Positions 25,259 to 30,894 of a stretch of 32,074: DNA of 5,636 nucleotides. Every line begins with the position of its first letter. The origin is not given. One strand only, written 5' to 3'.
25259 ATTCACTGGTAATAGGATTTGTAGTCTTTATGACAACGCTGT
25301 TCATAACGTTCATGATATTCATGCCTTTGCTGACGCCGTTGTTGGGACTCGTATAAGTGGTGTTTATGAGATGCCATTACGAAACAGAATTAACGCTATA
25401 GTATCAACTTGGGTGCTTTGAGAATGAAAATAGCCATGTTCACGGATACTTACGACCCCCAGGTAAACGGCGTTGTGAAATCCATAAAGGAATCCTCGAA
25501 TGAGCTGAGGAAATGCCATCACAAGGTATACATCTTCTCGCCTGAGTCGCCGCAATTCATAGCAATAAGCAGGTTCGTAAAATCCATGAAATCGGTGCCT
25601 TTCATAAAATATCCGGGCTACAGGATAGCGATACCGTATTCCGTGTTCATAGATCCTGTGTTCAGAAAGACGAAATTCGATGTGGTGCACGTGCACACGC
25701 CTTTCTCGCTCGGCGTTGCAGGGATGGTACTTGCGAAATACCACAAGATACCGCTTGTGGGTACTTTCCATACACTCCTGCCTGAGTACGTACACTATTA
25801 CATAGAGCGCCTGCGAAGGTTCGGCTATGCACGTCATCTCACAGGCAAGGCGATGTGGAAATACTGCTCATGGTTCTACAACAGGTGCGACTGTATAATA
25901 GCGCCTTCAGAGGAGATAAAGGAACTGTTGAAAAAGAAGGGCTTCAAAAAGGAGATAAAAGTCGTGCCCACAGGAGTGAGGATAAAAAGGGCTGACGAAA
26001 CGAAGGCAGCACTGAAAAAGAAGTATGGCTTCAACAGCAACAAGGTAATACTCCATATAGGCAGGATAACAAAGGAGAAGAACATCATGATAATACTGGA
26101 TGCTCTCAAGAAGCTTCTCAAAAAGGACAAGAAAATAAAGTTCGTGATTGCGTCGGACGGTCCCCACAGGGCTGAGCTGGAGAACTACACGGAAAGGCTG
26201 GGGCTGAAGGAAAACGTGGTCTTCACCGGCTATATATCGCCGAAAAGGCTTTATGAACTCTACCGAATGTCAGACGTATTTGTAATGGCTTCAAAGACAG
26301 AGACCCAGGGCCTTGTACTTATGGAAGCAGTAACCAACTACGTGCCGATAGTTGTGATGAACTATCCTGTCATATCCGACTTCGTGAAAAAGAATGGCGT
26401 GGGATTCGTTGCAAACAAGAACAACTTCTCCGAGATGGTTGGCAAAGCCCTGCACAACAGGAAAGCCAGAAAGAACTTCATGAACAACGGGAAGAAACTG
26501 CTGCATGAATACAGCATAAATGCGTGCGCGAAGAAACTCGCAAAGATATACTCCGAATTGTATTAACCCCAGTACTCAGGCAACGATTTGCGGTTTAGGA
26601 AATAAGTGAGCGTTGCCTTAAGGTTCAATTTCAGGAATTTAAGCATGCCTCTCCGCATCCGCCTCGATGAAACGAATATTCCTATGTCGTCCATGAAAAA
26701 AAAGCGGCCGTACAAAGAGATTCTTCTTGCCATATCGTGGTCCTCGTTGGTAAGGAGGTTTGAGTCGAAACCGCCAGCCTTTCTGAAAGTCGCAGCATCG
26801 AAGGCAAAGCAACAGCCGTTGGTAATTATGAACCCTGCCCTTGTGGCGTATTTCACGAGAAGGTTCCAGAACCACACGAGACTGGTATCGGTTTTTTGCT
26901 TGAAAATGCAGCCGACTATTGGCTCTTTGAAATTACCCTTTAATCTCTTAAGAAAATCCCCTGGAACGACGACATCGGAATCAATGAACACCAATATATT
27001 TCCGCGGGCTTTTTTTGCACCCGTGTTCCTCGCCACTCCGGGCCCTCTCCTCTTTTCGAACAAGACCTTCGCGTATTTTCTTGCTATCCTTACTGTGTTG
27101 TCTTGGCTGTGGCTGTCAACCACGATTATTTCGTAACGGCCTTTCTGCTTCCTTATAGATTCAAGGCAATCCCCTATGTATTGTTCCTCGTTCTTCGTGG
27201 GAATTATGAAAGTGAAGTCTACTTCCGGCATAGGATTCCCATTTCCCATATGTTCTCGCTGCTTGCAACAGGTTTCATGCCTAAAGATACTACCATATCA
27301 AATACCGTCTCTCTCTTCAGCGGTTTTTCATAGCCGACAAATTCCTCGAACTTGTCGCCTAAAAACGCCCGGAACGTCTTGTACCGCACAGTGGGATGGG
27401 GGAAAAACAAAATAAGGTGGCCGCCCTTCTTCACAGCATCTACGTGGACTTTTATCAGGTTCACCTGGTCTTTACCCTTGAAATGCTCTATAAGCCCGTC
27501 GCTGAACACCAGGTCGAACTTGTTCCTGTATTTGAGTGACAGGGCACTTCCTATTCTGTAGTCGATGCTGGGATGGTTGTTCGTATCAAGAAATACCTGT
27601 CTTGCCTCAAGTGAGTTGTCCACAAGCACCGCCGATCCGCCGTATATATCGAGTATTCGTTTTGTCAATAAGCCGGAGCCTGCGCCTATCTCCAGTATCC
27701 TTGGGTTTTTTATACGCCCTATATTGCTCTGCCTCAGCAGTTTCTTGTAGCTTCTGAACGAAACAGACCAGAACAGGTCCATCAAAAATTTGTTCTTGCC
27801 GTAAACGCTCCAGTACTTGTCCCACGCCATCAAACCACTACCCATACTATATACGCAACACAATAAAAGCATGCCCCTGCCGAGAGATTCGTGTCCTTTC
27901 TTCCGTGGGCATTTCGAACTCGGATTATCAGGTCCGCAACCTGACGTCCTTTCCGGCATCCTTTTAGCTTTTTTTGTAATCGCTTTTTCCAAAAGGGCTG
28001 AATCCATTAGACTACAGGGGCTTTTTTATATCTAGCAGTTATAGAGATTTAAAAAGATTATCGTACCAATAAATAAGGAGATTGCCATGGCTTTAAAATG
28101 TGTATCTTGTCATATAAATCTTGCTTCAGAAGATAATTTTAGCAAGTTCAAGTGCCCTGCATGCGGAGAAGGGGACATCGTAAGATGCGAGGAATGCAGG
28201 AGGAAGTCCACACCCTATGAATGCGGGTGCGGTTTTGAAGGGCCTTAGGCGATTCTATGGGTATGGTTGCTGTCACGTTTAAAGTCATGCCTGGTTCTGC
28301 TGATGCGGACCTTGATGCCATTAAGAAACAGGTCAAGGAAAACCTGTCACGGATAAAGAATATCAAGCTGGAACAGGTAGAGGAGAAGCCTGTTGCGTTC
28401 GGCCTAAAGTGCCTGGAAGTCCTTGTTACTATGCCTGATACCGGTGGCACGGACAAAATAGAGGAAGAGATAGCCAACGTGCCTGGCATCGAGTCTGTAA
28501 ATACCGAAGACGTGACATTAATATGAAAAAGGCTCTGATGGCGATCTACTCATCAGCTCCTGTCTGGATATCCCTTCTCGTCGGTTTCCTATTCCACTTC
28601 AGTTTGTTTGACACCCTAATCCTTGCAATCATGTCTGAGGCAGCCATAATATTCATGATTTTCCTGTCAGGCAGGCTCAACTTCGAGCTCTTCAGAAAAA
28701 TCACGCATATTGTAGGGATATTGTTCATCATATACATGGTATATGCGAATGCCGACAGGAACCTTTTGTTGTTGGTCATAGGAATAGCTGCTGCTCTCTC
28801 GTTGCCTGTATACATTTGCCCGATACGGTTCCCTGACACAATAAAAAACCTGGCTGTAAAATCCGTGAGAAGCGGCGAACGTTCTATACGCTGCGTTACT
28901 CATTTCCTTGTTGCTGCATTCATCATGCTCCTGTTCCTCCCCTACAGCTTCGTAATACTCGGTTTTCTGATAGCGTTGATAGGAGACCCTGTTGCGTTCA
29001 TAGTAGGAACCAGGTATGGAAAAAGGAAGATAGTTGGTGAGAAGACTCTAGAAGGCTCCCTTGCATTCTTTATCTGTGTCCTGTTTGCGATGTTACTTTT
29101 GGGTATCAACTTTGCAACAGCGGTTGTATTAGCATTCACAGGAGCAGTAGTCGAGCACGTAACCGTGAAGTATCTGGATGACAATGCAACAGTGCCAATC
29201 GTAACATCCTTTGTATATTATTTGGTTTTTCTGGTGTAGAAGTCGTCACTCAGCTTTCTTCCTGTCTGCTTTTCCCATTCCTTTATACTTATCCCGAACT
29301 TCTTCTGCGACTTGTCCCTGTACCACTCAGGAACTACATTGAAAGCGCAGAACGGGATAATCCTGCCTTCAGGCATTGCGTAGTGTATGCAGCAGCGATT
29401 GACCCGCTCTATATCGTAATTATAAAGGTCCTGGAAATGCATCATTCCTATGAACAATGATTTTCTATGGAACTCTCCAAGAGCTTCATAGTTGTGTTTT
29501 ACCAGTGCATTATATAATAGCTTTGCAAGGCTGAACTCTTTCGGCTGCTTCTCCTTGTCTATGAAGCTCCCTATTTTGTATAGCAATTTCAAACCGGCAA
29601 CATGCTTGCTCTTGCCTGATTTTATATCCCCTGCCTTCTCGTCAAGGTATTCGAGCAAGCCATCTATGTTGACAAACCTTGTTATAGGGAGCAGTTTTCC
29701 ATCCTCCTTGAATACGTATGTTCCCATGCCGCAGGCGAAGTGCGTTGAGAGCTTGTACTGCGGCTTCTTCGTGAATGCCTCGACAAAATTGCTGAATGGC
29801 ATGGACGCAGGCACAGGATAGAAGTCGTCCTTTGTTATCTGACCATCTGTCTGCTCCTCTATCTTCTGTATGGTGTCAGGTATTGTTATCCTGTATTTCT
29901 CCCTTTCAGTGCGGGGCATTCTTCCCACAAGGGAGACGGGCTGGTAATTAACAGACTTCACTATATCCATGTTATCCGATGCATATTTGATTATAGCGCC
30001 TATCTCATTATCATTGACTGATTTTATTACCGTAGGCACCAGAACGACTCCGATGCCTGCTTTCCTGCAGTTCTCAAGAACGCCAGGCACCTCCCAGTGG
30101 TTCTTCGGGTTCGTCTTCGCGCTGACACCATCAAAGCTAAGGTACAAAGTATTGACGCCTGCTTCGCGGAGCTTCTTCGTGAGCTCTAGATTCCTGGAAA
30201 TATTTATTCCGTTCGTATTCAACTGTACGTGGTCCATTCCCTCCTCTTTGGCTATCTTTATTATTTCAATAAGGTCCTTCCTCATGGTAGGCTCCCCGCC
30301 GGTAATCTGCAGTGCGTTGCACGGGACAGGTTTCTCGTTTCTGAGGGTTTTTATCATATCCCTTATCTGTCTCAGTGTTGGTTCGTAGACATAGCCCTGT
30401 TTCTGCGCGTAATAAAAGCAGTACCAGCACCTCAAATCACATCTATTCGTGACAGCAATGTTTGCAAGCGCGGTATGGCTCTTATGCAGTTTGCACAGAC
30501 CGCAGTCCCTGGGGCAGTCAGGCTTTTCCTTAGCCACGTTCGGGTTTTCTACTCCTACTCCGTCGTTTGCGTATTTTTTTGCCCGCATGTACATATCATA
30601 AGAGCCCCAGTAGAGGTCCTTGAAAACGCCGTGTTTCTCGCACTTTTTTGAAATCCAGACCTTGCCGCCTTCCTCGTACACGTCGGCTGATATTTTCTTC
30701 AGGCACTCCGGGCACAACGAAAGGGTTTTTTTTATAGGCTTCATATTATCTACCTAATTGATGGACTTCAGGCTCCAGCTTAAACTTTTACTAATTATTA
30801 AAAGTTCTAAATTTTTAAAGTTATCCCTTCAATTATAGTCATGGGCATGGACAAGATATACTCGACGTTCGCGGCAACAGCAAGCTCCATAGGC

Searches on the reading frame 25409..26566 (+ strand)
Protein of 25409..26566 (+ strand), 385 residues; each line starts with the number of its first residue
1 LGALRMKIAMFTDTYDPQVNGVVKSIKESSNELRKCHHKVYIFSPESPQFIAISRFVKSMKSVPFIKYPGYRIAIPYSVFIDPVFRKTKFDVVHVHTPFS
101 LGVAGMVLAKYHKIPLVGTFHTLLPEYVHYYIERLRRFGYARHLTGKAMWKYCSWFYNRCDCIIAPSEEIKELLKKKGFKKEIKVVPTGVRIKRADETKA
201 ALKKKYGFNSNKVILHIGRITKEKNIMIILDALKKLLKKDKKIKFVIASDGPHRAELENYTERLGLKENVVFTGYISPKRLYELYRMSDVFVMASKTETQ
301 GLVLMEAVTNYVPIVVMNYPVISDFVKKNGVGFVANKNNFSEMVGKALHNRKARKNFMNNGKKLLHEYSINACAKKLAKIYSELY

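Call 5: search_protein_families(library=pfam, max_evalue=0.01, proteins=[window:25409-26566:+])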
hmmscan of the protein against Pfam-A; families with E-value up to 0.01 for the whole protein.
window:25409-26566:+ (385 aa): 7 families
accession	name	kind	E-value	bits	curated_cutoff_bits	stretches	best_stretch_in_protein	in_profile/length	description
PF00534.26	Glycos_transf_1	-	1.5e-37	129.3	26.4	1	201-363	4-171/172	Glycosyl transferases group 1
PF13439.12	Glyco_transf_4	-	3.1e-36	125.4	28.5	1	19-193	1-169/170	Glycosyltransferase Family 4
PF13692.12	Glyco_trans_1_4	-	3.9e-28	98.9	27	1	212-345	2-134/142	Glycosyl transferases group 1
PF13579.12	Glyco_trans_4_4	-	4.1e-13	50.4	29.7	1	21-189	2-158/158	Glycosyl transferase 4-like domain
PF20706.3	GT4-conflict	-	1.1e-07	31.6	26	1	208-319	194-313/385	Family 4 Glycosyltransferase in conflict systems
PF13477.12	Glyco_trans_4_2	-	3.3e-05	24.5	23.4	1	29-121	16-107/139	Glycosyl transferase 4-like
PF13524.12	Glyco_trans_1_2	-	0.0018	18.6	25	1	233-377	6-142/144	Glycosyl transferase-like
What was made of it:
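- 25409..26566 (+): GT4 glycosyltransferase, 53 nt downstream of the platform on the same strand. It occupies the place where relatives have the pilin array. Pfam Glycos_transf_1 and Glyco_transf_4 (call 5).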

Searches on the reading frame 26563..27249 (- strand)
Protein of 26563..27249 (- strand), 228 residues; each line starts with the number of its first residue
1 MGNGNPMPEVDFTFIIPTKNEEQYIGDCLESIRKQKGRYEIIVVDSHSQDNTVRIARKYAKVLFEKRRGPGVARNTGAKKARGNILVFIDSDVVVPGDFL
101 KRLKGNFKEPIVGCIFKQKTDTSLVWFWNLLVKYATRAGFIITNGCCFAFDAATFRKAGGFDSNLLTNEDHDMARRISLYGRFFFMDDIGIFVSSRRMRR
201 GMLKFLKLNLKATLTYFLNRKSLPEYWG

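Call 5: search_protein_families(library=pfam, max_evalue=0.01, proteins=[window:26563-27249:-])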
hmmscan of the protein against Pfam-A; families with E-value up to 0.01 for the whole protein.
window:26563-27249:- (228 aa): 6 families
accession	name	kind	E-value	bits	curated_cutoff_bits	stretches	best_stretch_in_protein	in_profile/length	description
PF00535.33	Glycos_transf_2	-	1.5e-30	106.8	23.3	1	14-136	2-140/168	Glycosyl transferase family 2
PF10111.15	Glyco_tranf_2_2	-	9.1e-15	55.3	27.3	2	14-101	2-100/276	Glycosyltransferase like family 2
PF13641.12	Glyco_tranf_2_3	-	1.4e-14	55.1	27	1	12-181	3-198/230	Glycosyltransferase like family 2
PF13506.12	Glyco_transf_21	-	5e-06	26.5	21.7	1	76-163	24-122/174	Glycosyl transferase family 21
PF13632.12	Glyco_trans_2_3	-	9.7e-05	22.7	27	1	86-195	2-125/198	Glycosyl transferase family group 2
PF13704.12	Glyco_tranf_2_4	-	0.0065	17.4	27.5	0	19-62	1-43/98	Glycosyl transferase family 2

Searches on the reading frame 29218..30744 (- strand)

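Call 5: search_protein_families(library=pfam, max_evalue=0.01, proteins=[window:29218-30744:-])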
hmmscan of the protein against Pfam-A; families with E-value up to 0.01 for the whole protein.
window:29218-30744:- (508 aa): 3 families
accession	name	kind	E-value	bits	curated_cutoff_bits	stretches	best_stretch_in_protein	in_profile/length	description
PF04055.27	Radical_SAM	-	4.4e-29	102.2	29.5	1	98-254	3-165/166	Radical SAM superfamily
PF23545.1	Zn_ribbon_HMPTM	-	4.5e-20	71.4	27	1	4-46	2-44/45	HMPTM N-terminal zinc ribbon domain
PF13353.11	Fer4_12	-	0.00019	22.2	22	1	100-186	13-98/137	4Fe-4S single cluster domain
